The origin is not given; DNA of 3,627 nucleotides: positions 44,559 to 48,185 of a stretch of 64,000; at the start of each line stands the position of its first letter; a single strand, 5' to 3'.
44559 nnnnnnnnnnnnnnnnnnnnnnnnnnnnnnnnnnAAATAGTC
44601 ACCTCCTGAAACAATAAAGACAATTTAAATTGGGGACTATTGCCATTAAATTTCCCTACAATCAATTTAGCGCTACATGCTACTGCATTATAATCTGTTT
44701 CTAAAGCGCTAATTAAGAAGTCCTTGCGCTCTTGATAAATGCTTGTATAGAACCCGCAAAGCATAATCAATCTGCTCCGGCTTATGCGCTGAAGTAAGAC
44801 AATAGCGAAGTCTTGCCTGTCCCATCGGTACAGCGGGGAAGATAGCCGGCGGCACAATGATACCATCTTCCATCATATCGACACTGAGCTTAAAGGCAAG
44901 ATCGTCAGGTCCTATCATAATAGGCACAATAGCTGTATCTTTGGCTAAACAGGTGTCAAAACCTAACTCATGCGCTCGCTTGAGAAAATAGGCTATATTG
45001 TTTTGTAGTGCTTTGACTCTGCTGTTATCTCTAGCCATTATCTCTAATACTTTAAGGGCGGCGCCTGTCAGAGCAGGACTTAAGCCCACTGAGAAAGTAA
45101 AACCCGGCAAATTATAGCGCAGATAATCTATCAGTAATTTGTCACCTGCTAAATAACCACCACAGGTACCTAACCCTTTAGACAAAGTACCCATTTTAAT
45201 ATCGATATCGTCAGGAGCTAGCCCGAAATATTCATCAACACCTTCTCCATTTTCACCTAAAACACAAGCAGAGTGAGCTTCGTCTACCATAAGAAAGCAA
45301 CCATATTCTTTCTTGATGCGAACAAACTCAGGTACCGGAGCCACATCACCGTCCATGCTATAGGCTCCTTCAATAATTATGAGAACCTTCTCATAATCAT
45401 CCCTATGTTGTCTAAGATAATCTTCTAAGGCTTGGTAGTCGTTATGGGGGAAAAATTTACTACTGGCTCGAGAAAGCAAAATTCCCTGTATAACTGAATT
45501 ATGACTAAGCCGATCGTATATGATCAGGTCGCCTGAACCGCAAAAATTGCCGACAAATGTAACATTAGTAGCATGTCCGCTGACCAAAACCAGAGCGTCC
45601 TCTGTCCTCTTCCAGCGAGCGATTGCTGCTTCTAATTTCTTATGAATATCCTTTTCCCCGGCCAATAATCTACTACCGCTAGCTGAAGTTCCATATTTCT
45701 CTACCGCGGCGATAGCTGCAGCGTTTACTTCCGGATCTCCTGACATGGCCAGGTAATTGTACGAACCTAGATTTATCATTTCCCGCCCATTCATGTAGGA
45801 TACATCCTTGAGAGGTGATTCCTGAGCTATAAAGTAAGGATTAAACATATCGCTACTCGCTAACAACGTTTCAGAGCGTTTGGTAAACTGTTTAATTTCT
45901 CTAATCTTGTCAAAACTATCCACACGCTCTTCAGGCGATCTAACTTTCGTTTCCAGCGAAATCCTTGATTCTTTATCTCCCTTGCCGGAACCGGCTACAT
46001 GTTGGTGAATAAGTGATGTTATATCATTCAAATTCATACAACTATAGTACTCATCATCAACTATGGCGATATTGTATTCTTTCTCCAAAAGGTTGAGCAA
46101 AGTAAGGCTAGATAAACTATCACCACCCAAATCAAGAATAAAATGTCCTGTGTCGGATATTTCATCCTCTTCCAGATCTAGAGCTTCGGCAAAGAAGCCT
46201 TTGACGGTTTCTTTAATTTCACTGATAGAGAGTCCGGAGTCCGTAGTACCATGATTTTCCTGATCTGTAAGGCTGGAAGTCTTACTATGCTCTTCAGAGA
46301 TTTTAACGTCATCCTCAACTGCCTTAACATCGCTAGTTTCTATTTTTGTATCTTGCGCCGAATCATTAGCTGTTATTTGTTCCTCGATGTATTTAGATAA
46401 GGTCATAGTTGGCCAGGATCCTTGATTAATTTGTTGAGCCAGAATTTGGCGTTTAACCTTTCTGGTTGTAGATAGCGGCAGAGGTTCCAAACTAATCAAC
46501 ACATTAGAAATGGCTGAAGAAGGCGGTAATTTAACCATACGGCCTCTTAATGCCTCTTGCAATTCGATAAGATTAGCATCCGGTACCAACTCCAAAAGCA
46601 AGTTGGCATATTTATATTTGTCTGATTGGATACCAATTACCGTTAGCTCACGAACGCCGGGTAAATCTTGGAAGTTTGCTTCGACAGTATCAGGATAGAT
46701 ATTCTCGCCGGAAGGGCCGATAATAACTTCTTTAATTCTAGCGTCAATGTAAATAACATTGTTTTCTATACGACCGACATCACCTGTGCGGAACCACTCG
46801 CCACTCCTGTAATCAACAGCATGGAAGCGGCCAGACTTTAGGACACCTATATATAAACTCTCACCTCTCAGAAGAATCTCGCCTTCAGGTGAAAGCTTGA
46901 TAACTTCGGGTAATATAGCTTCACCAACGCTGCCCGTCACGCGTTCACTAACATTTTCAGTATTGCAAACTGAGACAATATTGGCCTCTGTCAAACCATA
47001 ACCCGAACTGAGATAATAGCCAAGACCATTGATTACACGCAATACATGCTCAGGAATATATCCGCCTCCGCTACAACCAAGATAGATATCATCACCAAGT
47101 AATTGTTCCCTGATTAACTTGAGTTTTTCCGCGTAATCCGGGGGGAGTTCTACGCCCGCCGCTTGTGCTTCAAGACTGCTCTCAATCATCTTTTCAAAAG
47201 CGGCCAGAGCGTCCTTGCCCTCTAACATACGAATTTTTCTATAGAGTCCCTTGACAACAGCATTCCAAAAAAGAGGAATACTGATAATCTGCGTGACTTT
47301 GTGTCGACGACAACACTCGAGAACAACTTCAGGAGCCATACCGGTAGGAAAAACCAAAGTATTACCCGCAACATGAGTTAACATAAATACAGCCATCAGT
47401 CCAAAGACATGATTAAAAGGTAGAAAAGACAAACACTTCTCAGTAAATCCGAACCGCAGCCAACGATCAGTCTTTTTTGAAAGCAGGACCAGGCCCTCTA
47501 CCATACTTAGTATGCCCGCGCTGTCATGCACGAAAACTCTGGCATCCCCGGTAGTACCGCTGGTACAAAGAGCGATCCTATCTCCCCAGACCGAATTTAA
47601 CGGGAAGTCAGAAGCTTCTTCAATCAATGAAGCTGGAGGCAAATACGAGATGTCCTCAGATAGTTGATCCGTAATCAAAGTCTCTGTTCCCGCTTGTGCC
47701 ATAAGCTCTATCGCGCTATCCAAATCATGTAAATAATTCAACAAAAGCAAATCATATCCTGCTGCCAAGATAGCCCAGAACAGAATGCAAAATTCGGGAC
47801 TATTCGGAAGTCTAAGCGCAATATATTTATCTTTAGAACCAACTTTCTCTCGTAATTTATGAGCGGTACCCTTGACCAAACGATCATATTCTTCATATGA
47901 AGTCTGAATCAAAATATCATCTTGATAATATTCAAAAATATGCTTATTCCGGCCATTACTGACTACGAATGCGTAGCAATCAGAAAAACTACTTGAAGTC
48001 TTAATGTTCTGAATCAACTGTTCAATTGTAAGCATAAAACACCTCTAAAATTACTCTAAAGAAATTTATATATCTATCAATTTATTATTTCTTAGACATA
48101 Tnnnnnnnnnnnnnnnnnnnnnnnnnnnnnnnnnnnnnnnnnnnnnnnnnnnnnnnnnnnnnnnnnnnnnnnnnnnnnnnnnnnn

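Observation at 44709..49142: Adenylation / carrier-protein / alpha-oxoamine-synthase megaenzyme paired with an ACC-deaminase-fold PLP enzyme: candidate amino-ketone or sphingoid-like lipid cassette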

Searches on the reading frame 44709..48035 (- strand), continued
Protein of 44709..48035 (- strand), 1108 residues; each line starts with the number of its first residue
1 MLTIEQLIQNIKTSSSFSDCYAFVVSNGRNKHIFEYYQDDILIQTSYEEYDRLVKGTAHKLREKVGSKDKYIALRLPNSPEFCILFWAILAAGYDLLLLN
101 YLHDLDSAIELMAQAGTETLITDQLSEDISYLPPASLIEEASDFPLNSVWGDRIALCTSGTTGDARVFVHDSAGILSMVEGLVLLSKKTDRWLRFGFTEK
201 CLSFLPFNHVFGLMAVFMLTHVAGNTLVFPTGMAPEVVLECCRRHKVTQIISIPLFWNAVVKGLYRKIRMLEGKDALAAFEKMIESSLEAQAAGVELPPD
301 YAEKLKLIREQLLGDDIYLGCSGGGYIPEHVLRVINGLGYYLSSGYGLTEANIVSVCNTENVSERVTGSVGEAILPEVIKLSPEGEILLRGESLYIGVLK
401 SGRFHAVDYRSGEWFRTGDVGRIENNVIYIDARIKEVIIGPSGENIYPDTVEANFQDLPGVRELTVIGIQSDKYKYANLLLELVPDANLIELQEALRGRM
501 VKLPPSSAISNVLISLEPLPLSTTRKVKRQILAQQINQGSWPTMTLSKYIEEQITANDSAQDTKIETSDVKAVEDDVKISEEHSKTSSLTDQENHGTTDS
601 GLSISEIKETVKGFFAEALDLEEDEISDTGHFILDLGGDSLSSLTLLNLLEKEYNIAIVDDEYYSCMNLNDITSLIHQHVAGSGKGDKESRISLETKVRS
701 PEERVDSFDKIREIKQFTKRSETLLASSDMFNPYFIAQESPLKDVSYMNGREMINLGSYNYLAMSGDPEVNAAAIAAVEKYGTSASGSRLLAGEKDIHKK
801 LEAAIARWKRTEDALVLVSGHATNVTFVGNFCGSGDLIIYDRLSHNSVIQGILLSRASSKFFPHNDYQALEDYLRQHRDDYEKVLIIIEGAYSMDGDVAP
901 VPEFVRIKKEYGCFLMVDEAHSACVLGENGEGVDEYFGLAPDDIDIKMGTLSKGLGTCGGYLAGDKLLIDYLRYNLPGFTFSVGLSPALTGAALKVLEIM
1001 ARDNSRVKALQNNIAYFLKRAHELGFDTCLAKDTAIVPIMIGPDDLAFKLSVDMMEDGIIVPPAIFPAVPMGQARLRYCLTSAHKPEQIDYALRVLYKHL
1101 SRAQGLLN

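Call 55: find_encoding_contigs(protein=P0021, flank=8000, max_places=2)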
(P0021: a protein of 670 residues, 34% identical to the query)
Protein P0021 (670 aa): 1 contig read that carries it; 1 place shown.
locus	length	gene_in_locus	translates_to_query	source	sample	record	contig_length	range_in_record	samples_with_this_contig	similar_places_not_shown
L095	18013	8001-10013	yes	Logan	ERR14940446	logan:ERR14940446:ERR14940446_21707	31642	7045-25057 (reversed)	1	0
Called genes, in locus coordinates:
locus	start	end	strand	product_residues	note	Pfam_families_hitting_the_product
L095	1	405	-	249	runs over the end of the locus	PF01551:Peptidase_M23 (weak)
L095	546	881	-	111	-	PF07561:DUF1540 (weak)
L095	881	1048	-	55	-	PF07561:DUF1540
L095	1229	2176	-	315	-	PF13527:Acetyltransf_9 (faint), PF00583:Acetyltransf_1, PF13673:Acetyltransf_10 (weak), PF13508:Acetyltransf_7 (weak)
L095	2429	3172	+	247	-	PF01636:APH, PF01163:RIO1 (faint)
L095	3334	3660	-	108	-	PF07561:DUF1540 (weak)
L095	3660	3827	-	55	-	PF07561:DUF1540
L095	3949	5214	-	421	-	PF02812:ELFV_dehydrog_N, PF00208:ELFV_dehydrog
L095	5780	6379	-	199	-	PF01553:Acyltransferase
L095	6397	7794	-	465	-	PF13347:MFS_2, PF07690:MFS_1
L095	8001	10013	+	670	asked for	PF00501:AMP-binding, PF00550:PP-binding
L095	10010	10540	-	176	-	-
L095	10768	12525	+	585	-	PF12450:vWF_A, PF00092:VWA, PF13519:VWA_2, PF13768:VWA_3, PF12034:YfbK_C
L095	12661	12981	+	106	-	-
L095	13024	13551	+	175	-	PF08443:RimK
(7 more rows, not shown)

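Call 56: find_encoding_contigs(protein=P0037, flank=8000, max_places=2)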
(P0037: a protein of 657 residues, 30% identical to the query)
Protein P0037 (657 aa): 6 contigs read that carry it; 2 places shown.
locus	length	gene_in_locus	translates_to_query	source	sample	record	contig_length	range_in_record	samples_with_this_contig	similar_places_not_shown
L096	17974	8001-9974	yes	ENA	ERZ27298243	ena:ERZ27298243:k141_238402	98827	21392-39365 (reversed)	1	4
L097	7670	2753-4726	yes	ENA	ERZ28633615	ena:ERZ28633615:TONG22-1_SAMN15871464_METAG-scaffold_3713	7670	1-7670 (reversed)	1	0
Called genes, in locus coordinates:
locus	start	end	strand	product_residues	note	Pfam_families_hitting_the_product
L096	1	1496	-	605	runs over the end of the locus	PF00009:GTP_EFTU, PF03144:GTP_EFTU_D2, PF14492:EFG_III (faint), PF00679:EFG_C, PF06421:LepA_C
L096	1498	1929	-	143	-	-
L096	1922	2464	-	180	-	-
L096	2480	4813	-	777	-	PF00270:DEAD (weak), PF04851:ResIII (faint), PF06733:DEAD_2, PF13307:Helicase_C_2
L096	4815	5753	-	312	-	PF00551:Formyl_trans_N, PF02911:Formyl_trans_C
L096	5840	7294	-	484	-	-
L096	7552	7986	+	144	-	PF00149:Metallophos (faint), PF12850:Metallophos_2, PF14582:Metallophos_3 (weak)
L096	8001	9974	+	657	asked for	PF00501:AMP-binding, PF00550:PP-binding (weak)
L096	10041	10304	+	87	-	PF01649:Ribosomal_S20p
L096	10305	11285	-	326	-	PF06144:DNA_pol3_delta, PF21694:DNA_pol3_delta_C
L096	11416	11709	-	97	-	-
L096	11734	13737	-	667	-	PF03772:Competence, PF00753:Lactamase_B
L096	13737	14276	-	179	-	PF22461:SLBB_2 (weak), PF10531:SLBB, PF00633:HHH (faint), PF12836:HHH_3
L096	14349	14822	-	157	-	PF03449:GreA_GreB_N, PF01272:GreA_GreB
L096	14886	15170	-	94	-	PF06949:DUF1292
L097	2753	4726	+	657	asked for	PF00501:AMP-binding, PF00550:PP-binding (weak)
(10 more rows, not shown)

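Call 66: search_protein_representatives(protein=window:44709-48035:-)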
Query: 1108 residues. Proteins with E-value up to 0.001 (for the whole library): 44337; up to 1e-10: 17319; up to 1e-30: 4635. The best 150 are listed.
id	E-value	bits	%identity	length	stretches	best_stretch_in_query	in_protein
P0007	0.0e+00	1642.5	66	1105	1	5-1102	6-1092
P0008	0.0e+00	1023.0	50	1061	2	597-1107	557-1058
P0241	2.3e-291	986.3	47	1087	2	600-1097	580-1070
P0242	1.1e-290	984.1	49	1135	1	70-1107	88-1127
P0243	3.6e-266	902.9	46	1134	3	703-1098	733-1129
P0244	7.0e-264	895.3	43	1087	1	12-1097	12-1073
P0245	2.9e-251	853.5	44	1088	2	599-1098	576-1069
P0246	2.2e-247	840.6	45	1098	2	602-1096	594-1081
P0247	1.5e-240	818.0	42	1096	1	12-1098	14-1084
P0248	1.4e-236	805.0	41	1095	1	7-1097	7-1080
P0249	1.7e-232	791.4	42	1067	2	602-1107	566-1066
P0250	2.6e-229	780.8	43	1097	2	605-1097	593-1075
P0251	7.5e-216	736.3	40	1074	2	604-1100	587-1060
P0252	2.7e-204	698.0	38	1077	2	606-1096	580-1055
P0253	3.6e-197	674.4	39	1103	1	10-1097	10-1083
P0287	2.2e-107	377.1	39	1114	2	595-1100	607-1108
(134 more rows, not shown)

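Call 74: predict_structure(alignment_id=A1)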
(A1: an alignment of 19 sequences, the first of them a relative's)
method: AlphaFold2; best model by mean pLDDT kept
length: 1108 residues; sequences in the alignment: 19
mean_pLDDT: 77.4   pTM: 0.52
mean pLDDT of the five models: 77.4, 75.9, 73.3, 71.8, 70.1
residues with pLDDT >= 90: 243; 70-90: 614; 50-70: 147; < 50: 104
segments of 3 or more residues with pLDDT < 50: 159-163, 558-600, 637-641, 682-701, 723-744
pLDDT, mean of each block of 10 residues (from residue 1): 76 85 87 89 93 95 84 91 95 92 79 87 68 88 84 77 67 84 81 83 83 82 90 78 93 82 77 78 92 89 90 90 76 92 77 75 84 82 84 84 81 75 85 68 68 82 87 78 85 77 66 88 72 84 82 60 36 29 27 31 74 76 65 52 64 69 65 75 38 32 72 69 40 31 53 79 80 82 58 69 90 80 79 85 80 79 85 84 91 88 94 93 90 91 89 78 88 69 68 89 89 94 91 89 85 88 66 81 90 93 70
secondary structure, 60 per line:
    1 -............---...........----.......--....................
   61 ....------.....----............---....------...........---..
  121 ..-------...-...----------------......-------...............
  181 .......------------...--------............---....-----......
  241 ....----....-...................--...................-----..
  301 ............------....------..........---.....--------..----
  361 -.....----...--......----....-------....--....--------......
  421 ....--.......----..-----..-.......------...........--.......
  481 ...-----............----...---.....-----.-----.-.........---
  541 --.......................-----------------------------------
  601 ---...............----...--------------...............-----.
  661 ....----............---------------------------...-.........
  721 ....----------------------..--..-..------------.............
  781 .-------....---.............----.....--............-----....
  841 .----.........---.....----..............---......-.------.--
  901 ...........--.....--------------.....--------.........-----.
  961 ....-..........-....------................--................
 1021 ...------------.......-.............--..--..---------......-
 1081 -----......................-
elements in order (helices of 4 or more, strands of 3 or more residues): H2-13 H17-27 E32-38 E41-46 H47-64 E71-75 H80-91 E95-98 H105-115 E119-122 E130-132 E153-158 E166-171 H172-187 E200-202 H211-222 E226-229 H235-244 E249-252 H254-272 H275-293 H299-312 E319-322 H329-338 E342-346 H362-366 E371-373 E379-381 E386-389 E397-400 E403-406 E415-424 E427-433 H448-454 E461-471 E474-483 H489-500 E511-515 H529-537 E543-545 H546-565 H604-618 H640-654 H660-664 H669-680 H712-724 H768-781 H789-792 H796-808 E813-817 H820-831 E837-841 H846-854 E858-862 H867-880 E884-889 H901-911 E914-918 H933-937 E946-950 H951-954 E960-964 H966-975 H977-980 H987-1002 H1005-1023 E1036-1042 H1044-1056 E1074-1079 H1086-1107

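Call 77: fold_search(model_id=the predicted structure, library=pdb)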
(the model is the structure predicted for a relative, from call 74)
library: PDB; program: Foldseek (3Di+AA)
matches with E <= 10: 1991; with E <= 0.001: 1824
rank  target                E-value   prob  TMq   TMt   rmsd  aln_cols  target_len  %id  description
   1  8s1y_B                1.7e-35  1.00  0.32  0.88  11.7       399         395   36  ThaOS V79A (released 2025-03-05)
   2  7poa_B                5.0e-35  1.00  0.32  0.87  10.7       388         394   37  An Irreversible, Promiscuous and Highly Thermostable Claisen-Condensation Biocatalyst Drives the Synthesis of Substitu (released 2022-09-21)
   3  3a2b                  1.5e-34  1.00  0.31  0.87  11.6       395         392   32  Crystal Structure of Serine Palmitoyltransferase from Sphingobacterium multivorum with substrate L-serine (released 2009-07-14)
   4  7v58_A                1.9e-34  1.00  0.32  0.87  11.2       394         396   31  Structural insights into the substrate selectivity of acyl-CoA transferase (released 2021-12-29)
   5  7v58_B                2.3e-34  1.00  0.32  0.86  11.2       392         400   31  Structural insights into the substrate selectivity of acyl-CoA transferase (released 2021-12-29)
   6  7pob_A                2.6e-34  1.00  0.32  0.87  10.9       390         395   37  An Irreversible, Promiscuous and Highly Thermostable Claisen-Condensation Biocatalyst Drives the Synthesis of Substitu (released 2022-09-21)
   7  8guh                  3.0e-34  1.00  0.32  0.87  11.9       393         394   33  Serine Palmitoyltransferase from Sphingobacterium multivorum complexed with Tris (released 2023-07-19)
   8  7poa_A                4.3e-34  1.00  0.32  0.87  10.8       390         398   37  An Irreversible, Promiscuous and Highly Thermostable Claisen-Condensation Biocatalyst Drives the Synthesis of Substitu (released 2022-09-21)
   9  8s1y_A                4.5e-34  1.00  0.32  0.87  11.0       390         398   37  ThaOS V79A (released 2025-03-05)
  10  7poc_A                5.8e-34  1.00  0.32  0.88  10.9       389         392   37  An Irreversible, Promiscuous and Highly Thermostable Claisen-Condensation Biocatalyst Drives the Synthesis of Substitu (released 2022-09-21)
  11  7poc_B                2.1e-33  1.00  0.32  0.87  10.9       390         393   37  An Irreversible, Promiscuous and Highly Thermostable Claisen-Condensation Biocatalyst Drives the Synthesis of Substitu (released 2022-09-21)
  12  1fc4_A                6.4e-33  1.00  0.32  0.86  11.6       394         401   33  2-AMINO-3-KETOBUTYRATE COA LIGASE (released 2001-05-02)
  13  2x8u_A                1.2e-32  1.00  0.31  0.85  12.6       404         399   31  Sphingomonas wittichii Serine palmitoyltransferase (released 2010-03-23)
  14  2w8u                  1.7e-32  1.00  0.31  0.84  11.8       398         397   31  SPT with PLP, N100Y (released 2009-01-27)
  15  7bxp_A                1.9e-32  1.00  0.32  0.86  11.4       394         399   34  2-amino-3-ketobutyrate CoA ligase from Cupriavidus necator (released 2021-04-21)
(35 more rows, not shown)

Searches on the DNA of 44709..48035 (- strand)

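Call 67: search_rna_families(sources=[L002, L034, L087, L088, L089], threshold=gathering)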
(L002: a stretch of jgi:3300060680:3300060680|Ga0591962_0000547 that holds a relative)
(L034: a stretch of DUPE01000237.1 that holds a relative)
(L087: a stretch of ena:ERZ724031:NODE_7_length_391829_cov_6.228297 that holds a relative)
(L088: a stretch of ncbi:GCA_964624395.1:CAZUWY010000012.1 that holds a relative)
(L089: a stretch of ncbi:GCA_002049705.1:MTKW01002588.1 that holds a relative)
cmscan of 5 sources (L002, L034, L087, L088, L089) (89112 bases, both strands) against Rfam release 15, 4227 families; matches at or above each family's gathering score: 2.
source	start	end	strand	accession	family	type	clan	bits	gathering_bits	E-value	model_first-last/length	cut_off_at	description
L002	17586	17623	-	RF01990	SECIS_4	Cis-reg;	-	64.3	38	6.9e-13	1-38/38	no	Selenocysteine insertion sequence 4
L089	9783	9820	-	RF01990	SECIS_4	Cis-reg;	-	63.1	38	1.6e-12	1-38/38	no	Selenocysteine insertion sequence 4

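Call 68: search_rna_families(source=L087, start=8500, end=10100, threshold=evalue, max_evalue=1)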
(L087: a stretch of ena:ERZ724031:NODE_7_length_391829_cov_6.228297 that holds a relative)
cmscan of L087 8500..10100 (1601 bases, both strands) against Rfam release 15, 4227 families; matches with E-value up to 1: 1.
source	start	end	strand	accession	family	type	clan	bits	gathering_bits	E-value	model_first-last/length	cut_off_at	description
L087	10023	10085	+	RF02111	IS009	Gene;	-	15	117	0.94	1-199/199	no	IS009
